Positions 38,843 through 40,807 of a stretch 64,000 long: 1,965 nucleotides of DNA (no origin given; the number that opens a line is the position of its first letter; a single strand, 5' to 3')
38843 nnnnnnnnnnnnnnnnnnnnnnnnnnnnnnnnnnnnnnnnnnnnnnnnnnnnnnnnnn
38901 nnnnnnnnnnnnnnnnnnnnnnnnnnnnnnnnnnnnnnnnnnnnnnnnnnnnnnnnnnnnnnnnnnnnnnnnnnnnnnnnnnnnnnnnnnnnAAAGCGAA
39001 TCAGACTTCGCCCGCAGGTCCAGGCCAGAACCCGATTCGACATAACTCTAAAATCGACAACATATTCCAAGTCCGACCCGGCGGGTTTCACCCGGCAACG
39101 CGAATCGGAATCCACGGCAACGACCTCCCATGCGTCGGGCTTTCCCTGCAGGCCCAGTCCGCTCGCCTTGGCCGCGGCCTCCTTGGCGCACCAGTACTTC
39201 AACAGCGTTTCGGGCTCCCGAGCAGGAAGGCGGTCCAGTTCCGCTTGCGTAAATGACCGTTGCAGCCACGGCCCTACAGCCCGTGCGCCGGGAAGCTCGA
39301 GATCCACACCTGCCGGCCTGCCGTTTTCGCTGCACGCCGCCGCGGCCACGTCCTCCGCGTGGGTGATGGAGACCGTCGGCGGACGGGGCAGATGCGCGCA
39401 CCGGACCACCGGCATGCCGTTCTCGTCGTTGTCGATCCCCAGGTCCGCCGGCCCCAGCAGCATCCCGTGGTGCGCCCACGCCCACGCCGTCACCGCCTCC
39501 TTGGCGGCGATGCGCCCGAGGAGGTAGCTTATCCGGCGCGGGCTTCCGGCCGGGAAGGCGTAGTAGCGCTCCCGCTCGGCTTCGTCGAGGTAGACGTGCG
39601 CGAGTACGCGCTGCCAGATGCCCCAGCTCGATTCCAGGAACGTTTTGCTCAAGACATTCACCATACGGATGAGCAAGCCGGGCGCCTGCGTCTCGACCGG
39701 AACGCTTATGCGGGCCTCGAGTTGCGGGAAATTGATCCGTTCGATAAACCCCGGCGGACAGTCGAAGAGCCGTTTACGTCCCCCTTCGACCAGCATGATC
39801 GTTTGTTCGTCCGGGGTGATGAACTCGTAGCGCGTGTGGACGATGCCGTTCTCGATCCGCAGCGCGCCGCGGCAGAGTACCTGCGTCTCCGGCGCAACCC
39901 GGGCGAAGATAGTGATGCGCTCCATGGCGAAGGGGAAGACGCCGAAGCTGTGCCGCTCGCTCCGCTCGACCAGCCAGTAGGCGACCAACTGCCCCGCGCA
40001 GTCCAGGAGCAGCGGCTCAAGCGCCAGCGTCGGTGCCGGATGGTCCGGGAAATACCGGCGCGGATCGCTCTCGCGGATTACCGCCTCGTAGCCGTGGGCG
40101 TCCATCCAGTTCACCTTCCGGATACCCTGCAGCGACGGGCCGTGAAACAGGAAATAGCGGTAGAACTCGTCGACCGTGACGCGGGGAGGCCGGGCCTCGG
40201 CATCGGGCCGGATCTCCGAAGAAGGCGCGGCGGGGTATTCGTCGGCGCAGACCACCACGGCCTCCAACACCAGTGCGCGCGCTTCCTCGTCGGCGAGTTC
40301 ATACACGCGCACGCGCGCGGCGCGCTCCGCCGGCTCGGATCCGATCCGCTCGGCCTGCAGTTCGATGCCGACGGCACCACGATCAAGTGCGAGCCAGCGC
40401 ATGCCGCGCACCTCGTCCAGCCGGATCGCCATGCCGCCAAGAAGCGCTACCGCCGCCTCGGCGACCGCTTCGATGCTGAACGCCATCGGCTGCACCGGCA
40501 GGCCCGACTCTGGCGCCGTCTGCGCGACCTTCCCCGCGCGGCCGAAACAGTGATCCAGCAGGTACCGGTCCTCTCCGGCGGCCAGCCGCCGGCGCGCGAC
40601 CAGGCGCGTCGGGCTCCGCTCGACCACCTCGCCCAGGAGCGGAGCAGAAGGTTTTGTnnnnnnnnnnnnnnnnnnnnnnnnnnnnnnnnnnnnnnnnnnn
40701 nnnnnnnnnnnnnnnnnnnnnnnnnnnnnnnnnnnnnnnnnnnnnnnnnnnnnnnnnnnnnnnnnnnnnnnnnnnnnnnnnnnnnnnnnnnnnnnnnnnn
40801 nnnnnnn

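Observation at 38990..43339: PKS subunit with inactive KS (KS0), AT, DH and an integrated C-terminal Sfp-type PPTase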

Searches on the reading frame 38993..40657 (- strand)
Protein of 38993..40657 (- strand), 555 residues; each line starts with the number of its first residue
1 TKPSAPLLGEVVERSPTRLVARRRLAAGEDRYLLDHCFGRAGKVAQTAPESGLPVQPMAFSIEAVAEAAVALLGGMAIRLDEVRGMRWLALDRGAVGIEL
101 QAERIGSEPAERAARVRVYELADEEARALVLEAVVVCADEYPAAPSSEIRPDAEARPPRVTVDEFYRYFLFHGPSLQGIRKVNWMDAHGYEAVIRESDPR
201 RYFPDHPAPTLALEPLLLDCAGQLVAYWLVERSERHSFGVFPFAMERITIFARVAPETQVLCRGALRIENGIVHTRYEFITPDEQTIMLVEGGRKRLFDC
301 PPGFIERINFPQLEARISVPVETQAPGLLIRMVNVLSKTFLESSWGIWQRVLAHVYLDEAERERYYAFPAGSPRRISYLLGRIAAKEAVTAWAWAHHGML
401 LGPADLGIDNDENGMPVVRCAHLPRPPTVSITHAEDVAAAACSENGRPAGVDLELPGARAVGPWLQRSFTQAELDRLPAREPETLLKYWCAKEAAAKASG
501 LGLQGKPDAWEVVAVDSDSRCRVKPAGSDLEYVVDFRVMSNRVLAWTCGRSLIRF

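Call 23: search_protein_representatives(protein=window:38993-40657:-)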
Query: 555 residues. Proteins with E-value up to 0.001 (for the whole library): 3036; up to 1e-10: 1358; up to 1e-30: 507. The best 150 are listed.
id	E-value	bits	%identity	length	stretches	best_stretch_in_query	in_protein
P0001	0.0e+00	1257.3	100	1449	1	1-555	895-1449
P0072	1.7e-101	357.0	42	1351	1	5-518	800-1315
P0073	1.7e-92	327.3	38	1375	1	4-525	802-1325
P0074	1.5e-91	324.2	36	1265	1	6-519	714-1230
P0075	1.9e-89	317.3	38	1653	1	6-553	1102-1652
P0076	2.7e-89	316.7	37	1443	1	5-519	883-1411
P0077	1.1e-86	308.1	37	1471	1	25-540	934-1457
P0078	1.2e-86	308.0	37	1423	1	4-524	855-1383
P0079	6.1e-86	305.7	37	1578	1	5-521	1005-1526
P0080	2.3e-85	303.8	41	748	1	4-532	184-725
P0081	8.7e-84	298.6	35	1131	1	5-521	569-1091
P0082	7.8e-81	288.8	34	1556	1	6-524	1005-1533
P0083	2.0e-80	287.5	36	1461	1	6-531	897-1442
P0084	2.1e-80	287.4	40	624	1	6-519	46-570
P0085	1.4e-79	284.6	38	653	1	4-521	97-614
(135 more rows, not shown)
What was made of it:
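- Tried and rejected: The exhaustive HMMER search overturned this (call 23).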

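Call 36: find_related_loci(query=A1, collection=genome_contigs, flank=10000)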
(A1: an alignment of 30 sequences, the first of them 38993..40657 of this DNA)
Query A1 (555 aa) in genome_contigs; peptide patterns used: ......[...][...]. (x = any residue, [..] = any of these).
600 stretches matched a pattern (row limit reached: there are more); 550 encode a relative of the query (tblastn E <= 1e-3); the best 80 are kept; 80 distinct loci.
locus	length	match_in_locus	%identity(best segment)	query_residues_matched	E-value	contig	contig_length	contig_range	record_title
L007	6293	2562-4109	40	6-519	3e-104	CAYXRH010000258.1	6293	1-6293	MAG TPA_asm: uncultured Thermodesulfobacteriota bacterium isolate binchicken_co178_236 genome assembly, contig: NODE_144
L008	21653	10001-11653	37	7-554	5e-94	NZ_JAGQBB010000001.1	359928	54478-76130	Synechococcus sp. Tobar12-5m-g Tobar-12-5m-g-C1, whole genome shotgun sequence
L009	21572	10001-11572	39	6-520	1e-90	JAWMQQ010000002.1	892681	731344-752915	Halieaceae bacterium WMMBA7 NODE_2_length_892681_cov_30.524314, whole genome shotgun sequence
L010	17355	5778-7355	39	2-518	2e-89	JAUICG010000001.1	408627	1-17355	MAG: Gammaproteobacteria bacterium isolate 7_bin.18 NODE_40_length_408627_cov_1.865280, whole genome shotgun sequence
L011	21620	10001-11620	39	6-536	1e-87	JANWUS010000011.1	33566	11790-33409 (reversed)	Cyanobium sp. FGCU52 NODE_145_length_33566_cov_227.145654, whole genome shotgun sequence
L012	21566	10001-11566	38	6-524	3e-85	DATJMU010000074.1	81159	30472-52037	MAG TPA_asm: Terracidiphilus sp. isolate SMAG_U14843 k141_4264649, whole genome shotgun sequence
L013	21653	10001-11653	35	6-538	1e-82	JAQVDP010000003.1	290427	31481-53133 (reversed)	MAG: Nevskiales bacterium isolate STE_114 NODE_24_length_290427_cov_22.051867_Sandtown_E, whole genome shotgun sequence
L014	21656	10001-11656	33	6-545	3e-83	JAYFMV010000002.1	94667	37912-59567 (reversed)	MAG: Potamolinea sp. isolate R1S1 contig_101, whole genome shotgun sequence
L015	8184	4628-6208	36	6-529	4e-81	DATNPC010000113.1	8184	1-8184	MAG TPA_asm: Allocoleopsis sp. isolate SMAG_U16471 k141_17480, whole genome shotgun sequence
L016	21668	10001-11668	37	6-536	1e-78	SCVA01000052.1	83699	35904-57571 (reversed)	MAG: Nevskiaceae bacterium isolate GW715_bin.28 GW715_bin.28-123785, whole genome shotgun sequence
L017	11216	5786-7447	34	1-553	2e-78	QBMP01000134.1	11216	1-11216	MAG: Phormidesmis priestleyi isolate ULC027bin1 scaffold134_size11216, whole genome shotgun sequence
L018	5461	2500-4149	36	3-536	2e-78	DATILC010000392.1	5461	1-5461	MAG TPA_asm: Solimonas sp. isolate SMAG_U15734 k141_192054, whole genome shotgun sequence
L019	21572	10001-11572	39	6-518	3e-77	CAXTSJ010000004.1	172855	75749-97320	MAG TPA_asm: uncultured Hydrocarboniphaga sp. isolate public_SRR11456921_metawrap_bin.16 genome assembly, contig: public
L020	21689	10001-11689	33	6-554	8e-77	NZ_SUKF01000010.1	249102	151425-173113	Sinimarinibacterium sp. CAU 1509 contig10, whole genome shotgun sequence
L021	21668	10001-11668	37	6-536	7e-77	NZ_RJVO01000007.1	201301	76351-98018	Stagnimonas aquatica strain THS-13 contig07, whole genome shotgun sequence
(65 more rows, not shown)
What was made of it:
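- Family size: 3036 hits, 507 of them below E 1e-30 (call 23); at least 550 species (call 36).
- Tried and rejected: The alignment-based scan succeeded (call 36).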

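Call 45: find_homologous_proteins(query=A1, max_evalue=1e-20)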
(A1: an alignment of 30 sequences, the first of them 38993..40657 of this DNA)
Query A1 (30 sequences) (555 aa, profile of the alignment): 29 proteins with E <= 1e-20 among 8000 candidates.
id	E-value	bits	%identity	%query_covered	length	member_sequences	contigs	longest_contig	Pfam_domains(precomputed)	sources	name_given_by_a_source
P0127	9.2e-212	723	33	90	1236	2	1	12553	PF01648.26,PF21089.4,PF22621.3,PF14765.13,PF00698.27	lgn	-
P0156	1.1e-206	706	32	93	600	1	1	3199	PF01648.26,PF14765.13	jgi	jgi:phosphopantetheinyl transferase (holo-ACP synthase)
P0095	1.4e-201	689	35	92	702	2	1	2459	PF01648.26,PF14765.13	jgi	jgi:phosphopantetheinyl transferase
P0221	6.9e-198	677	34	97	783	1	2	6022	PF01648.26,PF14765.13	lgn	-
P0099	8.0e-198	677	34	92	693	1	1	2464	PF01648.26,PF14765.13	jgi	jgi:phosphopantetheinyl transferase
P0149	5.7e-196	670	34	98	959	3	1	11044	PF01648.26,PF21089.4,PF14765.13,PF00698.27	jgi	jgi:malonyl CoA-acyl carrier protein transacylase/phosphopantetheinyl transferase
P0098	1.2e-195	669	36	92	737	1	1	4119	PF01648.26,PF14765.13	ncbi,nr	ncbi:MAG TPA: 4'-phosphopantetheinyl transferase superfamily protein, partial [Nevskiaceae bacterium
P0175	4.0e-194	664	29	92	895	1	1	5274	PF01648.26,PF00550.32,PF14765.13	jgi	jgi:phosphopantetheine--protein transferase-like protein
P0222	2.0e-193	662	32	98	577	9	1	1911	PF01648.26,PF14765.13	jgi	jgi:phosphopantetheinyl transferase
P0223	3.5e-192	658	32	93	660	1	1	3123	PF01648.26,PF14765.13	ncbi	-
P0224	1.3e-191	656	32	93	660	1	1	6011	PF01648.26,PF14765.13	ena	-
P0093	3.6e-187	641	35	92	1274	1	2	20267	PF01648.26,PF14765.13,PF16197.12,PF00698.27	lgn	-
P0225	3.1e-185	635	34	93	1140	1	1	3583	PF01648.26,PF14765.13,PF00698.27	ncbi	ncbi:MAG: acyltransferase domain-containing protein, partial [Panacagrimonas sp.]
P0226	3.0e-180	619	32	93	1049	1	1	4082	PF01648.26,PF21089.4,PF14765.13,PF00698.27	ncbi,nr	ncbi:MAG: polyketide synthase dehydratase domain-containing protein, partial [Deltaproteobacteria ba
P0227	2.2e-176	606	31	89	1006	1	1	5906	PF14765.13,PF00698.27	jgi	jgi:malonyl CoA-acyl carrier protein transacylase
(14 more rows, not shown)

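Call 47: find_encoding_contigs(protein=P0072, flank=10000, max_places=3)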
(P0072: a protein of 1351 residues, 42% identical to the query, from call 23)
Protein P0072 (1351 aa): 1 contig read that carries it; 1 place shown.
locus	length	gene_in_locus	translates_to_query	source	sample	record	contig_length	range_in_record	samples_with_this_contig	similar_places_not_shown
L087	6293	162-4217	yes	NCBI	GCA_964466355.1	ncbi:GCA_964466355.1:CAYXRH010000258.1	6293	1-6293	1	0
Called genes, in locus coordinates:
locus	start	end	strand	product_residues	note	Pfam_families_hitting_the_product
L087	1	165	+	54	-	?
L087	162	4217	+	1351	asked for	PF00698:Acyl_transf_1, PF21089:PKS_DH_N (faint), PF14765:PS-DH (weak), PF01648:ACPS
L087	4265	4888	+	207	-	PF06736:TMEM175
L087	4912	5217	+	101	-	PF00550:PP-binding (faint)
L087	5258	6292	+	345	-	?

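Call 54: predict_structure(alignment_id=A1)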
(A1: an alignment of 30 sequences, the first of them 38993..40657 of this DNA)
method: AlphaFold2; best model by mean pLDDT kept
length: 555 residues; sequences in the alignment: 30
mean_pLDDT: 91.0   pTM: 0.90
mean pLDDT of the five models: 91.0, 90.4, 90.3, 90.0, 89.5
residues with pLDDT >= 90: 416; 70-90: 106; 50-70: 28; < 50: 5
segments of 3 or more residues with pLDDT < 50: 552-555
pLDDT, mean of each block of 10 residues (from residue 1): 83 98 94 88 58 92 98 97 96 95 88 97 84 98 91 90 91 94 96 96 92 97 96 81 97 96 97 97 96 94 81 80 92 91 90 92 93 93 96 92 91 93 93 94 94 81 83 90 92 95 90 93 92 93 90 42
secondary structure, 60 per line:
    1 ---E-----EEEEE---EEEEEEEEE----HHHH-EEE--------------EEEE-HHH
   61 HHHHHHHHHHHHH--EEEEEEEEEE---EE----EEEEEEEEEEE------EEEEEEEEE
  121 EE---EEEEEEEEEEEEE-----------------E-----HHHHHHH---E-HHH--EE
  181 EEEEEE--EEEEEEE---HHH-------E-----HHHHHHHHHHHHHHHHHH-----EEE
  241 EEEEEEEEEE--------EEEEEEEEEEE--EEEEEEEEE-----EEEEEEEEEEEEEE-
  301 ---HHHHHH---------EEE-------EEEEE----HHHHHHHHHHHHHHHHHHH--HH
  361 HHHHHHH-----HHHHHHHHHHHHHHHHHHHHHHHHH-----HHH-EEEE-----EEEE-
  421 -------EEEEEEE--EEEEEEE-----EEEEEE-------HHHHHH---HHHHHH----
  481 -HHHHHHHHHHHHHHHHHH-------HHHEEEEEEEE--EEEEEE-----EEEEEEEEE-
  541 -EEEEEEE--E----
elements in order: E10-14 E18-26 H31-34 E36-38 E53-56 H58-73 E76-85 E95-105 E112-122 E126-138 H162-168 E179-186 E189-195 H215-232 E238-250 E259-269 E272-280 E286-299 H304-309 E319-321 E329-333 H338-356 H359-367 H373-397 E407-410 E416-419 E428-434 E437-443 E449-454 H462-467 H471-476 H482-499 E510-517 E520-525 E531-539 E542-548

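Call 57: fold_search(model_id=the predicted structure, library=pdb)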
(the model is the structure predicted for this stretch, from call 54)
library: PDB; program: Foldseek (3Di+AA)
matches with E <= 10: 1303; with E <= 0.001: 211
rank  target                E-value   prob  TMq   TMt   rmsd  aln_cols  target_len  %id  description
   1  3kg6_B                4.1e-16  1.00  0.40  0.75   4.6       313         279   17  Dehydratase domain from CurF module of Curacin polyketide synthase (released 2010-01-19)
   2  3kg6_D                4.5e-16  1.00  0.40  0.75   4.6       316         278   17  Dehydratase domain from CurF module of Curacin polyketide synthase (released 2010-01-19)
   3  3kg6_A                6.7e-16  1.00  0.41  0.77   4.3       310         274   17  Dehydratase domain from CurF module of Curacin polyketide synthase (released 2010-01-19)
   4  3kg6_C                9.3e-16  1.00  0.41  0.76   4.4       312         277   17  Dehydratase domain from CurF module of Curacin polyketide synthase (released 2010-01-19)
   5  5hst_A                1.9e-15  1.00  0.40  0.78   4.0       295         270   18  Crystal structure of the dehydratase domain of MlnB from Bacillus amyloliquefaciens (released 2017-02-01)
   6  3kg7_C                2.2e-15  1.00  0.40  0.71   5.1       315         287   16  Dehydratase domain from CurH module of Curacin polyketide synthase (released 2010-01-19)
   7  3kg7_A                2.4e-15  1.00  0.40  0.72   5.1       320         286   16  Dehydratase domain from CurH module of Curacin polyketide synthase (released 2010-01-19)
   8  8qk4_A                3.1e-15  1.00  0.41  0.73   4.3       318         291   17  Dehydratase domain (PksJ DH1) from the bacillaene trans-AT PKS (released 2024-09-25)
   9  5hst_B                3.7e-15  1.00  0.40  0.79   3.9       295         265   18  Crystal structure of the dehydratase domain of MlnB from Bacillus amyloliquefaciens (released 2017-02-01)
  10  3kg9_A                7.1e-15  1.00  0.41  0.76   4.6       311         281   16  Dehydratase domain from CurK module of Curacin polyketide synthase (released 2010-01-19)
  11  8qk4_B                7.5e-15  1.00  0.39  0.75   4.8       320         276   16  Dehydratase domain (PksJ DH1) from the bacillaene trans-AT PKS (released 2024-09-25)
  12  3kg7_B                7.9e-15  1.00  0.40  0.72   5.1       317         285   16  Dehydratase domain from CurH module of Curacin polyketide synthase (released 2010-01-19)
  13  5o16_A                1.5e-14  1.00  0.37  0.67   6.0       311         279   20  Crystal structure of bifunctional dehydratase-cyclase domain in ambruticin biosynthesis (released 2017-11-08)
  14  6mbh                  1.8e-14  1.00  0.41  0.74   4.1       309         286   19  GphF DH1 P1711L, L1744P variant: An isomerase-inactive variant of GphF DH1 (released 2018-09-19)
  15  5bp3_A                2.3e-14  1.00  0.40  0.72   4.2       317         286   20  Dehydratase domain (DH) of a mycocerosic acid synthase-like (MAS-like) PKS, crystal form 2 (released 2016-03-09)
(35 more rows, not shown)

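Call 65: search_protein_families(library=pfam, proteins=[L012:4792-6687:+, L012:1-1890:-, L012:11990-12781:+, L012:12769-13491:+, L012:20752-21564:+, L012:2791-3531:-, L012:3544-4725:-, L012:7484-8800:+], max_evalue=0.001)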
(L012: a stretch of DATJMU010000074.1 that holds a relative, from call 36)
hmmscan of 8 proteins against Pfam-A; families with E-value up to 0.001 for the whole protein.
L012:4792-6687:+ (631 aa): 0 families

L012:1-1890:- (630 aa): 4 families
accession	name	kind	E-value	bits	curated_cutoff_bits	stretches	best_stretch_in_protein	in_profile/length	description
PF00664.28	ABC_membrane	-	5.9e-31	108.6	28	1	139-395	16-263/274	ABC transporter transmembrane region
PF00005.33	ABC_tran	-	1e-30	107.6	25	1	470-617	3-137/137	ABC transporter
PF19991.5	HMA_2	-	2e-11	44.5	30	1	14-80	8-75/154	Heavy metal associated domain 2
PF09818.15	ABC_ATPase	-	0.00012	21.7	23.2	1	554-621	125-190/283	P-loop domain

L012:11990-12781:+ (263 aa): 1 family
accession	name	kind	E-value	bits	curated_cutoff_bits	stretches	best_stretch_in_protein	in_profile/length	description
PF04794.17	YdjC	-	7.4e-56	190.4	29.7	1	12-246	2-265/266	YdjC-like protein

L012:12769-13491:+ (240 aa): 1 family
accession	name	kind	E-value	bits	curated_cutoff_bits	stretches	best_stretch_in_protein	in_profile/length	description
PF25342.1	GT_PLOD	-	1.3e-12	47.9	27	1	64-230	20-190/246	PLOD GT domain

L012:20752-21564:+ (271 aa): 0 families

L012:2791-3531:- (246 aa): 7 families
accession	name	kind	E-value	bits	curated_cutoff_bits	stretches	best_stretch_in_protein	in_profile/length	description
PF08241.18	Methyltransf_11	-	1.9e-21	76.9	21.2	1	57-157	1-94/95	Methyltransferase domain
PF13847.12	Methyltransf_31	-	1.5e-19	70.6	27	1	53-175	4-127/145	Methyltransferase domain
PF13649.12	Methyltransf_25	-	4.6e-19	69.4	27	1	57-154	2-97/97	Methyltransferase domain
PF08242.18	Methyltransf_12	-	1.9e-15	57.8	30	1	57-155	1-97/98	Methyltransferase domain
PF13489.12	Methyltransf_23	-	1.7e-14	54.3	27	1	45-172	14-131/164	Methyltransferase domain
PF01209.24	Ubie_methyltran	-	9.1e-13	48.5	20.1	1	43-160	38-153/233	ubiE/COQ5 methyltransferase family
PF02353.26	CMAS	-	0.00035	20.4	27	1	51-162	61-168/273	Mycolic acid cyclopropane synthetase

L012:3544-4725:- (393 aa): 2 families
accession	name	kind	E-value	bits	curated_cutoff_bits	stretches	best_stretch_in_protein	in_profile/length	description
PF00682.25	HMGL-like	-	6.5e-81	272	29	1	11-281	2-260/260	HMGL-like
PF22617.1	HCS_D2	-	3.7e-19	69.3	27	1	295-372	1-78/82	Homocitrate synthase post-HMGL domain-like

L012:7484-8800:+ (439 aa): 0 families

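Call 73: search_dna_similar(query=window:38993-40657:-, collection=plasmids, mode=protein, max_evalue=0.001, max_rows=40)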
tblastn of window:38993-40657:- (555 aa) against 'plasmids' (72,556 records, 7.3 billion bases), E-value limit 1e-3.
Records with a match: 6; places in all: 6; records where one place covers at least 80% of the query: 1.
Best place of each record, by identity: <60% 6.
By first word of the organism name: Streptomyces 3; Rhodobacteraceae 1; Beijerinckia 1; Rhizobium 1.
By predicted mobility (MOB-suite, as given by PLSDB): mobilizable 3; non-mobilizable 3.
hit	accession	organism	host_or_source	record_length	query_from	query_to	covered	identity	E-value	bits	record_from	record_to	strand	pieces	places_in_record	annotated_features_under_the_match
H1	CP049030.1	Rhodobacteraceae bacterium SC52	Apostichopus japonicus,pure ...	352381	32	544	92%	27.8%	9e-18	95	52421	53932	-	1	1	4'-phosphopantetheinyl transferase superfamily protein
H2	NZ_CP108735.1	Streptomyces sp. NBC_00984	-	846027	141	507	66%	28.3%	6e-9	67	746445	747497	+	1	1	beta-ketoacyl synthase N-terminal-like domain-containing protein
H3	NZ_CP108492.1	Streptomyces sp. NBC_01243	-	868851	141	507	66%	27.6%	3e-8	65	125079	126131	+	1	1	beta-ketoacyl synthase N-terminal-like domain-containing protein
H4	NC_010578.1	Beijerinckia indica subsp. indica ATCC 9039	-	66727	170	534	66%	27.4%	3e-11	74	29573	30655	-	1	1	4'-phosphopantetheinyl transferase superfamily protein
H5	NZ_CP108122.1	Streptomyces sp. NBC_00209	-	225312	315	504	34%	30.7%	9e-4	50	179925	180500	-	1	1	4'-phosphopantetheinyl transferase superfamily protein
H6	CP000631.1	Rhizobium rhizogenes K84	-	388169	403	504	18%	35.8%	2e-4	52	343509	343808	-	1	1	4-phosphopantetheinyl transferase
